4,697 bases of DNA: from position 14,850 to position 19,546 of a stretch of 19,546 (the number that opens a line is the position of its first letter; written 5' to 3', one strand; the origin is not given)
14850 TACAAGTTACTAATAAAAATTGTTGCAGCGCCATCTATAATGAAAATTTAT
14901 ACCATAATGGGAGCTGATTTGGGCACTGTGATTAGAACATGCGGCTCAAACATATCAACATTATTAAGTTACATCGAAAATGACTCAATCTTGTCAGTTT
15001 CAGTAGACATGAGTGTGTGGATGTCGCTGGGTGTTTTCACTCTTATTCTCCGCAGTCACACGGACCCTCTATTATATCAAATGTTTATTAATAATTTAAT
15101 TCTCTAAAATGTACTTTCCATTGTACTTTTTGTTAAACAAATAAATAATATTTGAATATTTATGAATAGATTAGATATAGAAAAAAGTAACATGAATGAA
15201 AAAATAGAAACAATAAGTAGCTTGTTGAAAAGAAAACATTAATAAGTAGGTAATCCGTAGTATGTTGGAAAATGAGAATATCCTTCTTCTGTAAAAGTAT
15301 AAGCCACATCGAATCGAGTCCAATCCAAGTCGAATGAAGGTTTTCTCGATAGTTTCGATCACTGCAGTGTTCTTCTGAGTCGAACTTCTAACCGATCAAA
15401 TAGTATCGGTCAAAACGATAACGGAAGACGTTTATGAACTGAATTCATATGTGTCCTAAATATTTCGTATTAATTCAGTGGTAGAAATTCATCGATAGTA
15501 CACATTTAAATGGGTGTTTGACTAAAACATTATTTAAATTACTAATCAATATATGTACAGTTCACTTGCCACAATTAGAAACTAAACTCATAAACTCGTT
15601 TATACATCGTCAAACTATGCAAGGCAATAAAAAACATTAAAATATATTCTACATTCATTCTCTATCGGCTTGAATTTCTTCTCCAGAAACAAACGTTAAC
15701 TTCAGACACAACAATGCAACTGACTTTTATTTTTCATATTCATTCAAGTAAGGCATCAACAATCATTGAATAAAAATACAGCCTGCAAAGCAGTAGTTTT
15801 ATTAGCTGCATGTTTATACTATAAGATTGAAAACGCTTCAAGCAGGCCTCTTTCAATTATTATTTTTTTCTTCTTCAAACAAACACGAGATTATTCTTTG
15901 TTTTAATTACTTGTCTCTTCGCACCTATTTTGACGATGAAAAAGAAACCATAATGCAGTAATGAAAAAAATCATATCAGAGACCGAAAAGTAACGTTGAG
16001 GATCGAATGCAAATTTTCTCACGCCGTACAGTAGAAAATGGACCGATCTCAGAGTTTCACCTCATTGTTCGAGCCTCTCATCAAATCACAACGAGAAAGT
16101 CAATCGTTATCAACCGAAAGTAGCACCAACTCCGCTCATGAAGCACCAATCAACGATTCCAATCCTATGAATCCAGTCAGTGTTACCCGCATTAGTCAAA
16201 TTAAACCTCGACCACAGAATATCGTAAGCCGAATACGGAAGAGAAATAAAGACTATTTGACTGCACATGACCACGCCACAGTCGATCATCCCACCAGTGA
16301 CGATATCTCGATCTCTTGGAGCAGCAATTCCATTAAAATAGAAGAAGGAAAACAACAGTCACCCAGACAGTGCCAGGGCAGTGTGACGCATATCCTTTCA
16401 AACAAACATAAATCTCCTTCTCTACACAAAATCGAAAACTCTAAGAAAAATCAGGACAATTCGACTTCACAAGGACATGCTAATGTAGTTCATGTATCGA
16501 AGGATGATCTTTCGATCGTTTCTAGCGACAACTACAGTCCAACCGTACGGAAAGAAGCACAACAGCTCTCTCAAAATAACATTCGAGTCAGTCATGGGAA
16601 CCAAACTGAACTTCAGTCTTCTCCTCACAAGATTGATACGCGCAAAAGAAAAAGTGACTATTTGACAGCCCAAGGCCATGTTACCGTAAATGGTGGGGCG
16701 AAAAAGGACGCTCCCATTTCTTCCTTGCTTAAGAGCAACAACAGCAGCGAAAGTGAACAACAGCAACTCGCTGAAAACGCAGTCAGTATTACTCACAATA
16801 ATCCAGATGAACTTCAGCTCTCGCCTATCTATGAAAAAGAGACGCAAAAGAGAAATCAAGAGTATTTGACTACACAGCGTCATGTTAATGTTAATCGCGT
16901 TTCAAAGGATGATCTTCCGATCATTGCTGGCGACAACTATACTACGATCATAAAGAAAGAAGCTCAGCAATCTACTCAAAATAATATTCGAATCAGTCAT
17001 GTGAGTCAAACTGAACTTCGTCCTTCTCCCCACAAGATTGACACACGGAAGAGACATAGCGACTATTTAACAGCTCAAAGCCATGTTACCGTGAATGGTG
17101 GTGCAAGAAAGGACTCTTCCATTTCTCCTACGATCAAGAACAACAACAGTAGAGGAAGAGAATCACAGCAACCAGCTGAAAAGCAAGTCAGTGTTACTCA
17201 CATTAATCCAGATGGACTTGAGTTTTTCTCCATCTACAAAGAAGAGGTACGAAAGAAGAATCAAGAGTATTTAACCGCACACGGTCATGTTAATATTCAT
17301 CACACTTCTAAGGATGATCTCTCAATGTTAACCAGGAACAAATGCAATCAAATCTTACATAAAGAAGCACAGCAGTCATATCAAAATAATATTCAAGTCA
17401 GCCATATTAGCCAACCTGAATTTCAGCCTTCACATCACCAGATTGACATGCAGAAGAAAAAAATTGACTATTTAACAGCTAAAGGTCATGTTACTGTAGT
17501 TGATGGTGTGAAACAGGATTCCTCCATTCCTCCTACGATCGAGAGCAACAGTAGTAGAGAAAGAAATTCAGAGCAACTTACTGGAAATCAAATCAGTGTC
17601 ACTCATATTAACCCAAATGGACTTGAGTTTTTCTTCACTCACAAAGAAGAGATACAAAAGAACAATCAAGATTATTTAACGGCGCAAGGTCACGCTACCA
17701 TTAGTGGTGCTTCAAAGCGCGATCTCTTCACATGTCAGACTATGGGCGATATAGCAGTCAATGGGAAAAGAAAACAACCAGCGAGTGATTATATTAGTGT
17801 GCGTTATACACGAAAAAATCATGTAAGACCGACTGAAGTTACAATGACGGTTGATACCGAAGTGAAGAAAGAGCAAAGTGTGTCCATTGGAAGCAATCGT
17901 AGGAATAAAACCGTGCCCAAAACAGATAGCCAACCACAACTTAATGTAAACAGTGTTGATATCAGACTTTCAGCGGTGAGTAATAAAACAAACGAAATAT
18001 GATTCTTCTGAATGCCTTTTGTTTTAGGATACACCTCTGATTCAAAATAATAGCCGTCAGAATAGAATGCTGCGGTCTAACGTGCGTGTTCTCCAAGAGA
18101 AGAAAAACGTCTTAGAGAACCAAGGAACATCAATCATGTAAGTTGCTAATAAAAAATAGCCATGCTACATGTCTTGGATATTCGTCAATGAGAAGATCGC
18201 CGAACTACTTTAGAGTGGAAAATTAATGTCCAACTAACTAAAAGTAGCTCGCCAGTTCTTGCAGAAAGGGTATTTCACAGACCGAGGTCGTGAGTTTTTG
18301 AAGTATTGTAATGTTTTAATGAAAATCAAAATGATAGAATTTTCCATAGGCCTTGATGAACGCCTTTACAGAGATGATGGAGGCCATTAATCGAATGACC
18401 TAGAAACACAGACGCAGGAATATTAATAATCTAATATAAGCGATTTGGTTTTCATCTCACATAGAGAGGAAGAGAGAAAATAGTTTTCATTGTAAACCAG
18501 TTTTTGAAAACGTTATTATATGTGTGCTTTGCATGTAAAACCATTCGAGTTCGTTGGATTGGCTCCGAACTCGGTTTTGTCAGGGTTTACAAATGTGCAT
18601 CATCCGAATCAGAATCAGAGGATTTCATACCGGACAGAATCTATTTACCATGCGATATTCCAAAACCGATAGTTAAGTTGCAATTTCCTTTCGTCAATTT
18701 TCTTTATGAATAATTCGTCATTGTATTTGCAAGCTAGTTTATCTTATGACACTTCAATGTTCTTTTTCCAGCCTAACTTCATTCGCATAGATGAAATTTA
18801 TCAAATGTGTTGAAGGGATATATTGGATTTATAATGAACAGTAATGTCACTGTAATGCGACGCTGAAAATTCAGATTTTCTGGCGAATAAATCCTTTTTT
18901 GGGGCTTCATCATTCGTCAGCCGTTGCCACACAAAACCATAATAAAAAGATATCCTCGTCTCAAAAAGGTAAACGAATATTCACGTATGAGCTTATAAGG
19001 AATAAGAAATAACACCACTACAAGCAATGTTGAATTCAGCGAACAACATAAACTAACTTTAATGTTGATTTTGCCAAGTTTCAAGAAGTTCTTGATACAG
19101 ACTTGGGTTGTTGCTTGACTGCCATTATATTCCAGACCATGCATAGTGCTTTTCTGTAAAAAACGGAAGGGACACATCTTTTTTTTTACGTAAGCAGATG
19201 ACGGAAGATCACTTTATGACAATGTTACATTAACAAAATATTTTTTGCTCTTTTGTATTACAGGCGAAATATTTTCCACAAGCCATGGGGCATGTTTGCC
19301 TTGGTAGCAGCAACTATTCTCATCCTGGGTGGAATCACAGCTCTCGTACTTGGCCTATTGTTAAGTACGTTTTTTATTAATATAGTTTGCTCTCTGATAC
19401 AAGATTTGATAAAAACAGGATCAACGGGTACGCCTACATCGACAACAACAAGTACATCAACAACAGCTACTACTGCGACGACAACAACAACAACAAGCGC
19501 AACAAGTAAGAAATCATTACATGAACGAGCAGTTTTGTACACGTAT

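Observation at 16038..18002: Unrecognised gene encoding a 650+ aa tandem-repeat protein with a conserved D/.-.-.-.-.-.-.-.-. motif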

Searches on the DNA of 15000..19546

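Call 82: search_rna_families(source=window, start=15000, end=19546, threshold=evalue, max_evalue=1)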
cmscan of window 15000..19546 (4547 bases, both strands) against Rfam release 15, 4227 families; matches with E-value up to 1: 0.
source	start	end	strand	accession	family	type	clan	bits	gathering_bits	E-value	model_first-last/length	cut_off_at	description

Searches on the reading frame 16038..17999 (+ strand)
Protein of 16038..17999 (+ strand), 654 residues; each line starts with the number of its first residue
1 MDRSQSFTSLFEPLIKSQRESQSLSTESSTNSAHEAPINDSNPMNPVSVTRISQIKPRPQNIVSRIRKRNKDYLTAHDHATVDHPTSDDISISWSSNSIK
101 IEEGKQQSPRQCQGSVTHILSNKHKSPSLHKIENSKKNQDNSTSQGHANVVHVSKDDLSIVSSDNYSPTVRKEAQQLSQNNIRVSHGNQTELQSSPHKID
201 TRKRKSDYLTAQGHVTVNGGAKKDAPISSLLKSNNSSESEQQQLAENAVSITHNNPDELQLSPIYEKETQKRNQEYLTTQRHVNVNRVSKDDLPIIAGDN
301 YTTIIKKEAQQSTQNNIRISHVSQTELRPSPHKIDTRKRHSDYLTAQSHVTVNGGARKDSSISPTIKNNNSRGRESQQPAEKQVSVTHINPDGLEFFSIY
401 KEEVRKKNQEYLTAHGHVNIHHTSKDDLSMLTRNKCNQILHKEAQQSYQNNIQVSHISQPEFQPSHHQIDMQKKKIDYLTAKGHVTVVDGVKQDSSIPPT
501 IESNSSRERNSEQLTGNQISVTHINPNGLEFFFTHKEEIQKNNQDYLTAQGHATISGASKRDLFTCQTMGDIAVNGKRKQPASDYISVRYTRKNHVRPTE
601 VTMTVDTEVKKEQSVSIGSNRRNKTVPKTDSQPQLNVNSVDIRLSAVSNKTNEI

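Call 6: search_protein_families(library=pfam, proteins=[window:16038-17999:+], max_evalue=10)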
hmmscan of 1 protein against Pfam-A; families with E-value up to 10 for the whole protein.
window:16038-17999:+ (654 aa): 4 families
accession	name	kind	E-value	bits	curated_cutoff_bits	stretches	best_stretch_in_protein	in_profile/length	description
PF13060.11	DUF3921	-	0.00021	21.7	25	0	537-555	32-50/58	Protein of unknown function (DUF3921)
PF17188.9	MucB_RseB_C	-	0.019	15.5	30.1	1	380-428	28-76/97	MucB/RseB C-terminal domain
PF11883.13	DUF3403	-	0.097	13.2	28.9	1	501-526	21-44/45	Domain of unknown function (DUF3403)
PF01479.30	S4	-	0.15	12.2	22.8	0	212-220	25-33/48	S4 domain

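Call 7: search_solved_structures(query=window:16038-17999:+, max_evalue=10)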
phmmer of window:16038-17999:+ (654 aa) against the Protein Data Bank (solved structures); distinct sequences matched with E-value up to 10: 1.
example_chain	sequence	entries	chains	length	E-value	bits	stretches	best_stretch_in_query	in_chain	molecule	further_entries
8vy3_B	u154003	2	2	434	1.9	10.4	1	115-189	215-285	DNA primase large subunit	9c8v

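Call 9: find_homologous_proteins(query=window:16038-17999:+, max_evalue=0.001)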
Query window:16038-17999:+ (654 aa): 10 proteins with E <= 0.001 among 5520 candidates.
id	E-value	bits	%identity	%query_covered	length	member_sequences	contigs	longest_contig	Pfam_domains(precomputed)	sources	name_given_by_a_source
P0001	6.6e-100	354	31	93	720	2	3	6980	-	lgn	-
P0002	1.0e-84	304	35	86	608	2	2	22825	-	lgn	-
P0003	3.1e-70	256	39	66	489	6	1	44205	-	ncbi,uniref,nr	ncbi:unnamed protein product [Rotaria socialis]|uniref:Uncharacterized protein n=1 Tax=Rotaria socia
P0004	3.0e-59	220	36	68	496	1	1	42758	-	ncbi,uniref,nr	ncbi:unnamed protein product [Rotaria socialis]|uniref:Uncharacterized protein n=1 Tax=Rotaria socia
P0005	1.5e-58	217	33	62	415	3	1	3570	-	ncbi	ncbi:unnamed protein product, partial [Rotaria magnacalcarata]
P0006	1.4e-56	211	36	67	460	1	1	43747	-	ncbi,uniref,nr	ncbi:unnamed protein product [Rotaria socialis]|uniref:Uncharacterized protein n=1 Tax=Rotaria socia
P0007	1.3e-52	198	31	63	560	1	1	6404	-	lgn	-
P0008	1.2e-48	185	31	67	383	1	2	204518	-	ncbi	ncbi:unnamed protein product [Rotaria socialis]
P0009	4.3e-45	173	34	46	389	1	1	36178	-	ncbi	ncbi:unnamed protein product, partial [Rotaria socialis]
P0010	7.0e-12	63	27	45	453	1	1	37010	-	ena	-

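Call 13: find_encoding_contigs(protein=window:16038-17999:+, flank=10000, max_places=4)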
Protein window:16038-17999:+ (654 aa): no gene with exactly this product is on record in the collection.

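Call 14: find_encoding_contigs(protein=P0010, flank=10000, max_places=3)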
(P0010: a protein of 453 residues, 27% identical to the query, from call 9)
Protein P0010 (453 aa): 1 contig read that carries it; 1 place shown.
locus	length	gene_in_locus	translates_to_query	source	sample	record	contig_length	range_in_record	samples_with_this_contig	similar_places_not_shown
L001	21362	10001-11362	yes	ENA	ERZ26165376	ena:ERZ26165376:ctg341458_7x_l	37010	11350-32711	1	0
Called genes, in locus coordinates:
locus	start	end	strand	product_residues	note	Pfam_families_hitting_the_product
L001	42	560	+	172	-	-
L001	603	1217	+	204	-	PF02828:L27, PF00595:PDZ, PF17820:PDZ_6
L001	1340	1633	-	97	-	PF00536:SAM_1, PF07647:SAM_2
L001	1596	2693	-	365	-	PF03747:ADP_ribosyl_GH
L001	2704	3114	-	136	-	PF03747:ADP_ribosyl_GH (weak)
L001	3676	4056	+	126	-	-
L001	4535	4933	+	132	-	PF03999:MAP65_ASE1 (weak)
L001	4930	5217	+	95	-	-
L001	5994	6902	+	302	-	PF04479:RTA1 (weak)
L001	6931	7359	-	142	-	PF14216:DUF4326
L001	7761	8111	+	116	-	-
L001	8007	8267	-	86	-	-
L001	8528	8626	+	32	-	-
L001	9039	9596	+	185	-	-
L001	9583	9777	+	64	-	-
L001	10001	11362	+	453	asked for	-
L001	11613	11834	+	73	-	-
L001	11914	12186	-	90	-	-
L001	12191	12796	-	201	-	-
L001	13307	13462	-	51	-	-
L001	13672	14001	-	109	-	-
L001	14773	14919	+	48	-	-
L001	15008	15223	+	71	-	-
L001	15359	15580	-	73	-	-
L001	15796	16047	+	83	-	-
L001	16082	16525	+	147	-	PF00028:Cadherin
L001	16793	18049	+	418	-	PF28393:Ig_Cad99C_N (faint), PF00028:Cadherin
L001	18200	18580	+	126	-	PF03227:GILT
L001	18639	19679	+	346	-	-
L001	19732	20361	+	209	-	PF00560:LRR_1 (faint), PF12799:LRR_4 (faint), PF13516:LRR_6 (faint), PF27087:LRR_TMOD-LMOD (weak)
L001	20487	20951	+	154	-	-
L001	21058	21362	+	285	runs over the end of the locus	-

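Call 15: find_encoding_contigs(protein=P0002, flank=10000, max_places=2)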
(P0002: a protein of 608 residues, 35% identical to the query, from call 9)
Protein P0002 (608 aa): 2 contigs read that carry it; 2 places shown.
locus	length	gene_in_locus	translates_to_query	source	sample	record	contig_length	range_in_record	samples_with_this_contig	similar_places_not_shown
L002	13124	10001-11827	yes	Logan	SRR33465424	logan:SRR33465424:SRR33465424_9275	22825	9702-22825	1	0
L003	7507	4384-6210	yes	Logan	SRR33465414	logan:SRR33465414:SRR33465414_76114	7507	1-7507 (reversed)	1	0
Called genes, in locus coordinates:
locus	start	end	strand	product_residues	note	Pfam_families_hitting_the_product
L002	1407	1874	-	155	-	-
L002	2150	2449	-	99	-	-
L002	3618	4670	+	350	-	PF00001:7tm_1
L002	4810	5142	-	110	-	PF01979:Amidohydro_1, PF07969:Amidohydro_3 (weak)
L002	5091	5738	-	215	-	-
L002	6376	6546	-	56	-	-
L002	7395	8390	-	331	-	-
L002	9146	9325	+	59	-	-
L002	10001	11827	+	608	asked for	-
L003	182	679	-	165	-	-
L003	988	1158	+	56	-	-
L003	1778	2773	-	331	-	-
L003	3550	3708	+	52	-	-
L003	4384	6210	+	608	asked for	-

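Call 16: find_encoding_contigs(protein=P0001, flank=10000, max_places=3)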
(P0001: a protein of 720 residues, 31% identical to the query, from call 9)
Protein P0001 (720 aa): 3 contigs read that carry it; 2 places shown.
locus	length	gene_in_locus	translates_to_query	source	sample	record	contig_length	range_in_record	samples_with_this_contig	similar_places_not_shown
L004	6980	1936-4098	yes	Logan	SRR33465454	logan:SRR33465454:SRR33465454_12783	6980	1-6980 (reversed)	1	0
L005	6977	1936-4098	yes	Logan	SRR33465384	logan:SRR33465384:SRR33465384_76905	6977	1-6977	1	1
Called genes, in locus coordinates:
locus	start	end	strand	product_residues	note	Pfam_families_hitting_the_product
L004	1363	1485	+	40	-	-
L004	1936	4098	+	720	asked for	-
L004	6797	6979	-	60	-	?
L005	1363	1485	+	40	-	-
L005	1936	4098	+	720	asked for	-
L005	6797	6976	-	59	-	?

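Call 20: search_protein_families(library=pfam, proteins=[L001:13098-13601:+, L001:11154-11834:+], max_evalue=1)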
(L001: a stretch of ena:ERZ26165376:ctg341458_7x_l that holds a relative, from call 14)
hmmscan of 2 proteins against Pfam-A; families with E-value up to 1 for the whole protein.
L001:13098-13601:+ (167 aa): 0 families

L001:11154-11834:+ (226 aa): 1 family
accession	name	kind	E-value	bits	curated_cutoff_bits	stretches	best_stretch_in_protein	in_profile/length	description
PF11807.13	UstYa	-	0.17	12.1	25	1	109-170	5-65/220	Mycotoxin biosynthesis protein UstYa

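Call 22: find_encoding_contigs(protein=P0008, flank=10000, max_places=2)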
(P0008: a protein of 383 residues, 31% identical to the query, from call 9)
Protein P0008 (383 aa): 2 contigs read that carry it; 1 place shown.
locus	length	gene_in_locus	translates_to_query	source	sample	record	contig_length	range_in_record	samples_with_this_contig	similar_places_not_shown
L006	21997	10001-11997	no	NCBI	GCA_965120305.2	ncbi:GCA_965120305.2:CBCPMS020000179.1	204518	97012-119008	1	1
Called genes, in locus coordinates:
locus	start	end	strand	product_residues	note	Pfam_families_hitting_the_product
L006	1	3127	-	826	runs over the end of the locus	PF02985:HEAT (faint), PF12348:CLASP_N (faint), PF13513:HEAT_EZ (faint), PF13646:HEAT_2 (faint), PF25757:TPR_DNAAF5, PF24714:TOR1L1_N (weak), PF23227:HEAT_MROH2B_C (weak), PF24573:HEAT_DAAF5, +6 more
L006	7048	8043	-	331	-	-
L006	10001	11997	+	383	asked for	-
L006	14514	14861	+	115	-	-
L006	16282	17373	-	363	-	-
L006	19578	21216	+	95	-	-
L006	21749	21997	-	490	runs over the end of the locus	-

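Call 23: find_encoding_contigs(protein=P0007, flank=10000, max_places=2)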
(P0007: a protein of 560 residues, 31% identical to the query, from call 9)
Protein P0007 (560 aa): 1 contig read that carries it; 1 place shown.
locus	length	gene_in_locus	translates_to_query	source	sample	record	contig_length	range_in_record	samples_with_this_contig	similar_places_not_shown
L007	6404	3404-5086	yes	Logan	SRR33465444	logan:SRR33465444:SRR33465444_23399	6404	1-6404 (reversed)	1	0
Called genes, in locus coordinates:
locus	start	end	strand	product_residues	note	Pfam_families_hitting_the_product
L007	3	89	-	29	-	?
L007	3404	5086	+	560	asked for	-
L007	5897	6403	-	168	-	?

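Call 67: search_protein_families(library=pfam, proteins=[L006:7048-8043:-], max_evalue=0.01)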
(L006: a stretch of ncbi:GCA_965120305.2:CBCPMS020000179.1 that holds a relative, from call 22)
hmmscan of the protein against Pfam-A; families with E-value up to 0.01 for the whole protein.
L006:7048-8043:- (331 aa): 2 families
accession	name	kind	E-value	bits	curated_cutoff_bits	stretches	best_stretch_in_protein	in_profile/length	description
PF01428.23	zf-AN1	-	0.0048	17.4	27.9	1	11-36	1-29/40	AN1-like Zinc finger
PF10186.14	ATG14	-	0.0071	15.9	33.2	1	11-143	1-115/347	Vacuolar sorting 38 and autophagy-related subunit 14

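Call 78: find_related_loci(query=window:16038-17975:+, collection=metagenome_contigs, flank=4000)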
Query window:16038-17975:+ (646 aa) in metagenome_contigs; peptide patterns used: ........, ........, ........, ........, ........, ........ (x = any residue, [..] = any of these).
306 stretches matched a pattern, but none encodes a relative of the query by tblastn (E <= 1e-3).
